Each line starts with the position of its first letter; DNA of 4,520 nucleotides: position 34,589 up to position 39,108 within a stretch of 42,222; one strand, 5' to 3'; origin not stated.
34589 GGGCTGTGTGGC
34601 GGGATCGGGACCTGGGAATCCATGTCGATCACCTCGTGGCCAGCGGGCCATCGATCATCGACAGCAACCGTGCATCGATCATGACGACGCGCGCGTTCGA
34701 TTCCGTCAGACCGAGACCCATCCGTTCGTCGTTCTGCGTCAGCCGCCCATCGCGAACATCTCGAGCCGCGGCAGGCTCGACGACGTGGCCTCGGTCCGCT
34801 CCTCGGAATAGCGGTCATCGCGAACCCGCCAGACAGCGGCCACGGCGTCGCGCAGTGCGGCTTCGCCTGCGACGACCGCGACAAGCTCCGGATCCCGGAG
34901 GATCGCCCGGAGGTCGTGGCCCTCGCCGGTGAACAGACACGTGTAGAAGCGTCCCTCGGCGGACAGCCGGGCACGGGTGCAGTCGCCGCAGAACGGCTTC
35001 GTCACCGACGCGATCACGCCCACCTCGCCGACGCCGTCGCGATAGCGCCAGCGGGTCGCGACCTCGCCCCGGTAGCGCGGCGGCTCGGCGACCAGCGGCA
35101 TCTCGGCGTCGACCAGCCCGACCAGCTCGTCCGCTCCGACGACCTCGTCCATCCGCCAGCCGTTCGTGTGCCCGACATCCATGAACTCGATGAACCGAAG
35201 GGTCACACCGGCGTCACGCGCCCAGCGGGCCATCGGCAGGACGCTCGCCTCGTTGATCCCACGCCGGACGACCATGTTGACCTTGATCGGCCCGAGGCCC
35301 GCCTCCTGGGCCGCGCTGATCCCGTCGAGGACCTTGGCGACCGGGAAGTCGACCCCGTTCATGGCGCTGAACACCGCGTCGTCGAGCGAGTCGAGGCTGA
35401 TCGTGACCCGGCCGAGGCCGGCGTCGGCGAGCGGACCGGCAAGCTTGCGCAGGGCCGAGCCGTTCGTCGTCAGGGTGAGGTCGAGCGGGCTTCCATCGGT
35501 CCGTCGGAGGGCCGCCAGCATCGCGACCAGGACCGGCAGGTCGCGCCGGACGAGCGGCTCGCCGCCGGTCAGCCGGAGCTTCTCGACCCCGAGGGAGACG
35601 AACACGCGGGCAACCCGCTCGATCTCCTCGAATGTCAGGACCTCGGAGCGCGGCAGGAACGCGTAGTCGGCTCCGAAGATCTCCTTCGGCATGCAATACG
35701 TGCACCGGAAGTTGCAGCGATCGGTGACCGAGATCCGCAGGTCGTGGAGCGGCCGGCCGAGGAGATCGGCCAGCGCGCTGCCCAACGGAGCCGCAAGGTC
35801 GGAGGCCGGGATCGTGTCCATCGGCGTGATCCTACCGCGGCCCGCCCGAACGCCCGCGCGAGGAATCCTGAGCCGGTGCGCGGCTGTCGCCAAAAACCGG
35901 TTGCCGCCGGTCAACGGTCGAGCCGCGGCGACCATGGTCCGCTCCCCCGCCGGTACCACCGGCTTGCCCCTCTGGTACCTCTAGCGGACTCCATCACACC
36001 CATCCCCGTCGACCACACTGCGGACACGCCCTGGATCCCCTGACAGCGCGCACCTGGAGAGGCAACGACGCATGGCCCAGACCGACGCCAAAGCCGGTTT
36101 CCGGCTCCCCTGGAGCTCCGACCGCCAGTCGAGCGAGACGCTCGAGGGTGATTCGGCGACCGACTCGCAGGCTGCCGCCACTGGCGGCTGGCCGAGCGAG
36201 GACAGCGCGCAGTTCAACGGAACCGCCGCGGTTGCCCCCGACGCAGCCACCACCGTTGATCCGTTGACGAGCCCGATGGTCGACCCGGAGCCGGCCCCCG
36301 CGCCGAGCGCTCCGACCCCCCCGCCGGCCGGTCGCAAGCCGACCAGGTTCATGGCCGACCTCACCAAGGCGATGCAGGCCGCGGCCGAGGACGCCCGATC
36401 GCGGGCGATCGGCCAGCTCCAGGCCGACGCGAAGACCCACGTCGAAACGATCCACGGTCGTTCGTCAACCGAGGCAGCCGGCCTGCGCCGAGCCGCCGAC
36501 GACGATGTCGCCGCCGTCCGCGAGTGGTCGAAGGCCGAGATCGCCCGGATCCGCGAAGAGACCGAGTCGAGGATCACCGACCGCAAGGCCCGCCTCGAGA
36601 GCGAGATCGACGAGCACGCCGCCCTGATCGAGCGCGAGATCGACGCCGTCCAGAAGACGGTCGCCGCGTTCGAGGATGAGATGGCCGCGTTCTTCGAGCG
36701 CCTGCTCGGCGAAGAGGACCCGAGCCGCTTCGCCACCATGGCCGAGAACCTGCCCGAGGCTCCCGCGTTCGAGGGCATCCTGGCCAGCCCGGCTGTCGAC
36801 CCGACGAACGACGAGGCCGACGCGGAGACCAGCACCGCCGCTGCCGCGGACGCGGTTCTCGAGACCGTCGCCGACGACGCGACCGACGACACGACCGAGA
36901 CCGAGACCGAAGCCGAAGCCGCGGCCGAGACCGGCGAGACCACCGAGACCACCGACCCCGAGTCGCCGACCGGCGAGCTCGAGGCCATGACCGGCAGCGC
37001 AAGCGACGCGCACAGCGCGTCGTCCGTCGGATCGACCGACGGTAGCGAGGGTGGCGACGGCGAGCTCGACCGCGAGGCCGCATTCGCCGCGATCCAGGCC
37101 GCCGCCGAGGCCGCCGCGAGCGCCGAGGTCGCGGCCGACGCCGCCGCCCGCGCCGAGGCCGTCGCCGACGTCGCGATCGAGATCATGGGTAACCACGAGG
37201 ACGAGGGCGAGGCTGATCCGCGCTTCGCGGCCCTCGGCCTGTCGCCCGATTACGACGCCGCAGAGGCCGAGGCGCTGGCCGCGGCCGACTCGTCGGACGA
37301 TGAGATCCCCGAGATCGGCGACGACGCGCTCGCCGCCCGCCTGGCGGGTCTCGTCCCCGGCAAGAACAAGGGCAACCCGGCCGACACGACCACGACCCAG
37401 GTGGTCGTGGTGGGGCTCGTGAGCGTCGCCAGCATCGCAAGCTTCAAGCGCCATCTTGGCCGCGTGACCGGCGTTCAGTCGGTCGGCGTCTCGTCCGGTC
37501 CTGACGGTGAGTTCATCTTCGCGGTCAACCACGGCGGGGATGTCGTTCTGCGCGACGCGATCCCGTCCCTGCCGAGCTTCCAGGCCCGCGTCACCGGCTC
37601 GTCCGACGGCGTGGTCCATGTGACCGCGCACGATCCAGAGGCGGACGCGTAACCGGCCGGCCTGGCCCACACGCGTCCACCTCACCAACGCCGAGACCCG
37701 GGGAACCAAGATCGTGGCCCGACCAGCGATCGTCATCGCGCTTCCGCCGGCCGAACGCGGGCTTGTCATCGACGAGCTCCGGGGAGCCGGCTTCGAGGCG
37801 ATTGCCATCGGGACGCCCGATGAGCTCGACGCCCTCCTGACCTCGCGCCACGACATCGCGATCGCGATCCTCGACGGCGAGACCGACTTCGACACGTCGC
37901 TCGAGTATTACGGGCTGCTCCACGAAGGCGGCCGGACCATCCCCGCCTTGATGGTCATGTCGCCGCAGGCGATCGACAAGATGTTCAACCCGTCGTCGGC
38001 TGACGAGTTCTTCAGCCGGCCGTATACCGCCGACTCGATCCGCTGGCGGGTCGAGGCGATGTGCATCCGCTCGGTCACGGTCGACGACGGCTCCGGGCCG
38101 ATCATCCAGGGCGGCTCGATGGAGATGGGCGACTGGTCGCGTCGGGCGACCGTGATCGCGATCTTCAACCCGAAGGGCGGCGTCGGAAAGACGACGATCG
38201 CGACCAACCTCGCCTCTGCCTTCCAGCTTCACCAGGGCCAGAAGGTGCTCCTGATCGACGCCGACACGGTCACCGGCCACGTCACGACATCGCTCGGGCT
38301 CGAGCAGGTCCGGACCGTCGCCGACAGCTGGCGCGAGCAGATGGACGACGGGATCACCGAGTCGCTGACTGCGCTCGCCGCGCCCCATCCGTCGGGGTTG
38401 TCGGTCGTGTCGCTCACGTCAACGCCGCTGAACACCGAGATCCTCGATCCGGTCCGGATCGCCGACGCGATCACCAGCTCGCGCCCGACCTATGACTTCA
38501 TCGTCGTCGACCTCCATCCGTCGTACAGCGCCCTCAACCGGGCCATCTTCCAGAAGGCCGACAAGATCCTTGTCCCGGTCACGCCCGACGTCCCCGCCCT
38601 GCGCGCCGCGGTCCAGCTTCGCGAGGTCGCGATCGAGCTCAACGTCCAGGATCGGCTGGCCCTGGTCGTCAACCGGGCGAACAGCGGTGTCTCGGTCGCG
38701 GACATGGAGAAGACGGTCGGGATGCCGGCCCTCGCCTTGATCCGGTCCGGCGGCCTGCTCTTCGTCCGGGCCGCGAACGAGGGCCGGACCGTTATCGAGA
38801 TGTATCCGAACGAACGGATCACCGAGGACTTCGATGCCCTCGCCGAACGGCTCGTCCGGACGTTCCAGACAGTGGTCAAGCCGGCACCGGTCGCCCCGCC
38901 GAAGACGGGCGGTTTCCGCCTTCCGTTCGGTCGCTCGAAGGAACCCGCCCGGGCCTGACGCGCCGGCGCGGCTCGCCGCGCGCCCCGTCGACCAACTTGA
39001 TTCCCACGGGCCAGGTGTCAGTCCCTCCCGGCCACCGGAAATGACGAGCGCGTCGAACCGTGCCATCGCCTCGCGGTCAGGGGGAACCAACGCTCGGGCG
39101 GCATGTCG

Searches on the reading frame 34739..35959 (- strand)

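Call 13: search_protein_families(library=pfam, proteins=[window:34739-35959:-], max_evalue=0.001)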
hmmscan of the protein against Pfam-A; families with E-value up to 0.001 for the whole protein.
window:34739-35959:- (406 aa): 3 families
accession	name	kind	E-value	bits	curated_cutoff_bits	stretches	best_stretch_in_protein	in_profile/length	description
PF06463.18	Mob_synth_C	-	9.7e-33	113.3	37.4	1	253-385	2-127/128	Molybdenum Cofactor Synthesis C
PF04055.27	Radical_SAM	-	7.5e-32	111.2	29.5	1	76-247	1-166/166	Radical SAM superfamily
PF13353.11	Fer4_12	-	0.0001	23.1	22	1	81-156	14-82/137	4Fe-4S single cluster domain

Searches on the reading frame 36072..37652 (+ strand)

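Call 13: search_protein_families(library=pfam, proteins=[window:36072-37652:+], max_evalue=0.001)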
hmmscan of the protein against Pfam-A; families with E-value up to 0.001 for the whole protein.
window:36072-37652:+ (526 aa): 1 family
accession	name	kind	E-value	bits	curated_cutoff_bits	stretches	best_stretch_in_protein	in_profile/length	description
PF01442.23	Apolipoprotein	-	0.0003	21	90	1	93-207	56-173/190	Apolipoprotein A1/A4/E domain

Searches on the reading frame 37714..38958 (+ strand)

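Call 85: search_protein_families(library=pfam, proteins=[window:37714-38958:+], max_evalue=0.0001)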
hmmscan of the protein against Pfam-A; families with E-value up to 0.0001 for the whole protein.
window:37714-38958:+ (414 aa): 6 families
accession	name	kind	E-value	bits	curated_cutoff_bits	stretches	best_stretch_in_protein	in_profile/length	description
PF13614.12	AAA_31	-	8.4e-23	81.6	27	1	146-304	2-162/177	AAA domain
PF01656.29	CbiA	-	2.4e-12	47.3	25.4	1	148-325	1-86/125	CobQ/CobB/MinD/ParA nucleotide binding domain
PF10609.15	ParA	-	3.4e-10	40.2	27.1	1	146-204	4-61/246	NUBPL iron-transfer P-loop NTPase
PF00142.24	Fer4_NifH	-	1.3e-07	31.8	25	0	148-209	3-62/271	4Fe-4S iron sulfur cluster binding proteins, NifH/frxC family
PF09140.17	MipZ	-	4.2e-07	30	20.7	1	147-290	2-130/262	ATPase MipZ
PF06564.18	CBP_BcsQ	-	2.8e-06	27.5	21.3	1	149-307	5-160/234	Cellulose biosynthesis protein BcsQ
